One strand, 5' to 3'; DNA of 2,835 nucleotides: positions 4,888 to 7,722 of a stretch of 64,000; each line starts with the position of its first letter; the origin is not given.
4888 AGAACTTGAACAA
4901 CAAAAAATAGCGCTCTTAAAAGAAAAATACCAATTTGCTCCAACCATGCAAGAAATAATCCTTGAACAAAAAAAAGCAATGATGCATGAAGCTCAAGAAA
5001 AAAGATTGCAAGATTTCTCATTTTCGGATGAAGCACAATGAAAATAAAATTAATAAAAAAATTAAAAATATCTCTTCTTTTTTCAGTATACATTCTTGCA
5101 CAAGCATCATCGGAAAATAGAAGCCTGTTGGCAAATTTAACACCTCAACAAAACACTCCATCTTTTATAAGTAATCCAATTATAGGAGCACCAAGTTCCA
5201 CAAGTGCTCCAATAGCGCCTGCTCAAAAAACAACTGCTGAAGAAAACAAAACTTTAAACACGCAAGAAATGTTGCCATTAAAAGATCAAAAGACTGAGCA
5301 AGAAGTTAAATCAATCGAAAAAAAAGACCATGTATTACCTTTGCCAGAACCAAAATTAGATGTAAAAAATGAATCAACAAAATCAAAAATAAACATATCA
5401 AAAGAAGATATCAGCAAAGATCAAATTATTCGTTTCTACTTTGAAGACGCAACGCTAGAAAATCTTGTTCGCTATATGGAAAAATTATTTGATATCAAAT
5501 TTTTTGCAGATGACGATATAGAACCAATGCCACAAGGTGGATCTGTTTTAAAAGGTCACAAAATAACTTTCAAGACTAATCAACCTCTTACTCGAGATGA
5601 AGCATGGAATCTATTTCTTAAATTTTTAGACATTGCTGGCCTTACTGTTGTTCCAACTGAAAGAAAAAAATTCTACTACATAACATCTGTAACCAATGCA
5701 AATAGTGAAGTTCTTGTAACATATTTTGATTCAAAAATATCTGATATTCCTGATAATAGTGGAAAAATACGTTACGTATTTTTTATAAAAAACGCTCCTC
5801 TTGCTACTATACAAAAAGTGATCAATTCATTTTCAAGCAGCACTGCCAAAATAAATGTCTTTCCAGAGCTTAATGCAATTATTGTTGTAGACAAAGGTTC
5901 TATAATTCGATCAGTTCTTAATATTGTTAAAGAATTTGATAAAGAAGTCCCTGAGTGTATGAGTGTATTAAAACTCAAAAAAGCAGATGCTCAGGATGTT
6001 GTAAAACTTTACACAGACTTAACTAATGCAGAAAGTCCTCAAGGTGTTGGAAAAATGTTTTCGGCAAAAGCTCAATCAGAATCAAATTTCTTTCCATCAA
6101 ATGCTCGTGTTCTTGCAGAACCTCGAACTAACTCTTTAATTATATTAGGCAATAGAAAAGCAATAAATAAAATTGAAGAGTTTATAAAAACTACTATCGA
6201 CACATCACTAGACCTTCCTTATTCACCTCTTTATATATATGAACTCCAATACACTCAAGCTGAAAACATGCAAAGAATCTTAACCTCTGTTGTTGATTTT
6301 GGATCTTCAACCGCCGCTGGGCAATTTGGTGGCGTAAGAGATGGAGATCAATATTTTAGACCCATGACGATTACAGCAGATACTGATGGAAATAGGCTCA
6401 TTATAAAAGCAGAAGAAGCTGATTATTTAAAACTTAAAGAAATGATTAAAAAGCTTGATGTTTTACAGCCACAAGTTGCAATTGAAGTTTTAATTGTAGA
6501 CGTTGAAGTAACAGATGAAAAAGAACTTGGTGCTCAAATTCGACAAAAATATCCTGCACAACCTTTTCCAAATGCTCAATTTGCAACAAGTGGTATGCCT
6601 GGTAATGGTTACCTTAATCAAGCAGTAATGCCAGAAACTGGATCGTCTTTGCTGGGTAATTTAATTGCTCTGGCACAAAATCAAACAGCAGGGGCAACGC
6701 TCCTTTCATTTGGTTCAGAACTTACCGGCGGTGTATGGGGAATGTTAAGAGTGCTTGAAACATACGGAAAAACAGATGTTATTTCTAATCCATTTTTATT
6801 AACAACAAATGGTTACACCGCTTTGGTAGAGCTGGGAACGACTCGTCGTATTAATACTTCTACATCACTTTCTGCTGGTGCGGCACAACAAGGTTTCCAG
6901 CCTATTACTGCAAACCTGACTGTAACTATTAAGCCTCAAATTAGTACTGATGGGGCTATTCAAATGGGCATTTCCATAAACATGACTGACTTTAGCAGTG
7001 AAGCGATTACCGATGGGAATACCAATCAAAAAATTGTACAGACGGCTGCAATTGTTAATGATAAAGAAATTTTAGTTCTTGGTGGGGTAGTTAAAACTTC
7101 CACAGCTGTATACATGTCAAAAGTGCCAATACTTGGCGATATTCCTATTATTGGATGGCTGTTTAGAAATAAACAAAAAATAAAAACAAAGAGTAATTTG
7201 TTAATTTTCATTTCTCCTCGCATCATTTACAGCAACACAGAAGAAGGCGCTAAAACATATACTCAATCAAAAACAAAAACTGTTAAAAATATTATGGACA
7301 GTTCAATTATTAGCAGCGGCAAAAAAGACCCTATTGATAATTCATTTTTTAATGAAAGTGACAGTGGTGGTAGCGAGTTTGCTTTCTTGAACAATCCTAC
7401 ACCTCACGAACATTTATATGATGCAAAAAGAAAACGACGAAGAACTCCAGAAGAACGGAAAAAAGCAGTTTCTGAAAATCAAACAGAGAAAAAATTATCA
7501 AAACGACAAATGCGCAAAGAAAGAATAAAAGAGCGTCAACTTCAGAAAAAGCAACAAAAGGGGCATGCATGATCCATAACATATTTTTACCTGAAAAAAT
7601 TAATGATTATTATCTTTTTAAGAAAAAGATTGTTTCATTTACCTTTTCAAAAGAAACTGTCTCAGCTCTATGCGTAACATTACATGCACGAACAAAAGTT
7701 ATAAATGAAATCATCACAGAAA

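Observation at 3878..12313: One translationally coupled operon with two paralogous secretins flanking a GspL/M-like (PilMN/O-like) pair, led by a GspC-like gene, and no ATPase, platform or pilin genes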

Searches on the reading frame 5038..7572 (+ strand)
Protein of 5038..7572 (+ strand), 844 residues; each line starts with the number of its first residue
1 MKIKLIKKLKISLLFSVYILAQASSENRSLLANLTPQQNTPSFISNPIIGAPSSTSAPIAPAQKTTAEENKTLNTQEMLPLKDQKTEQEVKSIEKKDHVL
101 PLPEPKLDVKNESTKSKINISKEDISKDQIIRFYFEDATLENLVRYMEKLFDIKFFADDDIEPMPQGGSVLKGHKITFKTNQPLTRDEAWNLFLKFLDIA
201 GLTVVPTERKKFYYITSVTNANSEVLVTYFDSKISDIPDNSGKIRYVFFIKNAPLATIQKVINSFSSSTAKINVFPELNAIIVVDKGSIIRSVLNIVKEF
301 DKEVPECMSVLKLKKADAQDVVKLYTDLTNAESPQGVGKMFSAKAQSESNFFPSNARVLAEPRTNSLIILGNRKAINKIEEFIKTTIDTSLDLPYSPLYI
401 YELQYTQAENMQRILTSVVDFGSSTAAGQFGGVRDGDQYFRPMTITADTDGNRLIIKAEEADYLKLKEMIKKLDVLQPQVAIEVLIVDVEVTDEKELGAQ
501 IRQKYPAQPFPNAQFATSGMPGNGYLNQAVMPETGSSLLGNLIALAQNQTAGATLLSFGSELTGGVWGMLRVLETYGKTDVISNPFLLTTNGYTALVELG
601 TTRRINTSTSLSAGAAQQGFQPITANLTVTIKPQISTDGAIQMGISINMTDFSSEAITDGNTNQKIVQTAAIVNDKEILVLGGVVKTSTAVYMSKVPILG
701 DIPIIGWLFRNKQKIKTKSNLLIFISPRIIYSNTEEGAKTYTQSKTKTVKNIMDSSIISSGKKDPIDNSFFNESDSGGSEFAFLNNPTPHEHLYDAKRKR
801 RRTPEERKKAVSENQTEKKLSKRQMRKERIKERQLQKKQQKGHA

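Call 3: search_protein_families(library=pfam, proteins=[window:5038-7572:+], max_evalue=0.1)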
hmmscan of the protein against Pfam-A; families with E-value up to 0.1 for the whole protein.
window:5038-7572:+ (844 aa): 4 families
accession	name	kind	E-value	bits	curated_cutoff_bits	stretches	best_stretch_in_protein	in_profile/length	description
PF00263.26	Secretin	-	1.3e-36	126.2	27.5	1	573-730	2-168/169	Bacterial type II and III secretion system protein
PF03958.22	Secretin_N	-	4e-24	85.1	28.2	3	309-384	2-61/69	Bacterial type II/III secretion system short domain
PF21305.2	type_II_gspD_N0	-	3e-06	27.4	27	1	172-208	30-65/71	GspD-like, N0 domain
PF16344.10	FecR_C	-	0.035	14.6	24.4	0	132-159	1-28/70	FecR, C-terminal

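Call 4: search_protein_families(library=ncbifam, proteins=[window:5038-7572:+], max_evalue=0.1)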
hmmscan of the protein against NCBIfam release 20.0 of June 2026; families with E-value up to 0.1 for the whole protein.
window:5038-7572:+ (844 aa): 8 families
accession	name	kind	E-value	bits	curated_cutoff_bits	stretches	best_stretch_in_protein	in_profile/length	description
TIGR02517.1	type_II_gspD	equivalog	1e-85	288.4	351.35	1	172-734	30-594/600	type II secretion system secretin GspD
TIGR02515.1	IV_pilus_PilQ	subfamily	2.3e-51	175.1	284.35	2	401-730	102-427/428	type IV pilus secretin PilQ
TIGR02516.1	type_III_yscC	equivalog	1.2e-35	123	238.45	2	442-730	198-461/463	type III secretion system outer membrane ring subunit SctC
TIGR02519.1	pilus_MshL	equivalog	6.7e-32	110.6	250.2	1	454-730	10-290/290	pilus (MSHA type) biogenesis protein MshL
NF010083.0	PRK13568.1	equivalog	1.2e-25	90.2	554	1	570-730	256-417/419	DNA uptake porin HofQ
NF007851.2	PRK10560.1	exception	1e-16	60.8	598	2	570-731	248-410/412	DNA uptake porin HofQ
NF011873.0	PRK15346.1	equivalog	1.4e-15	57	524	2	570-724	333-487/499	EscC/YscC/HrcC family type III secretion system outer membrane ring protein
NF042912.1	Amuc_1098_fam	equivalog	3.7e-13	48.4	750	1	664-730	730-796/805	Amuc_1098 family type IV pilus outer membrane protein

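Call 36: search_solved_structures(query=window:5038-7569:+, max_evalue=0.00001)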
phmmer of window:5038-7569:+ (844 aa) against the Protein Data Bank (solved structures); distinct sequences matched with E-value up to 0.00001: 21.
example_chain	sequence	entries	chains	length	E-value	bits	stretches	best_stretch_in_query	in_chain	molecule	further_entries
5wq7_A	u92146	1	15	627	2.8e-40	141.5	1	176-756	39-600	Putative type II secretion system protein D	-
6i1x_A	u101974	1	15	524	4.1e-37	131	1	256-737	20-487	Type II secretion system protein D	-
5zdh_A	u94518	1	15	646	7.6e-36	126.8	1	175-732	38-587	Type II secretion system protein D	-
6hcg_A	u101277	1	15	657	3e-32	115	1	176-735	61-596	Type II secretion system protein D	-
5wln_G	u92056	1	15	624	1.7e-28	102.6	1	180-733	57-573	Type II secretion system protein D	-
5wq8_A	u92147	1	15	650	3.6e-27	98.2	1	175-734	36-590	Type II secretion system protein D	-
5wq9_A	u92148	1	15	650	4.5e-27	97.8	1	175-734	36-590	Type II secretion system protein D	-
6i1y_A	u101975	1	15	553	1e-26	96.7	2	561-733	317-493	General secretion pathway protein GspD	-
5w68_A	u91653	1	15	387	7.3e-25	90.5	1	400-733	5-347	Putative type II secretion protein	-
6w6m_A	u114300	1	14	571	3.8e-24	88.2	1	423-730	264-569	Type IV pilus secretin PilQ family protein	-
3jc8_Qa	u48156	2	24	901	2.7e-21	78.8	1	419-733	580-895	PilQ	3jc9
9sh1_A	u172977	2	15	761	6.1e-20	74.2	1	445-730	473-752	Type IV pilus biogenesis and competence protein PilQ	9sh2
4av2_A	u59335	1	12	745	9.9e-20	73.6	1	445-730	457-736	TYPE IV PILUS BIOGENESIS AND COMPETENCE PROTEIN PILQ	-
9x0w_A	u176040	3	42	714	3.1e-19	71.9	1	432-731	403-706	Fimbrial assembly protein PilQ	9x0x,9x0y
6ve2_A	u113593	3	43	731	3.6e-19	71.7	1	432-731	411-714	Fimbrial assembly protein PilQ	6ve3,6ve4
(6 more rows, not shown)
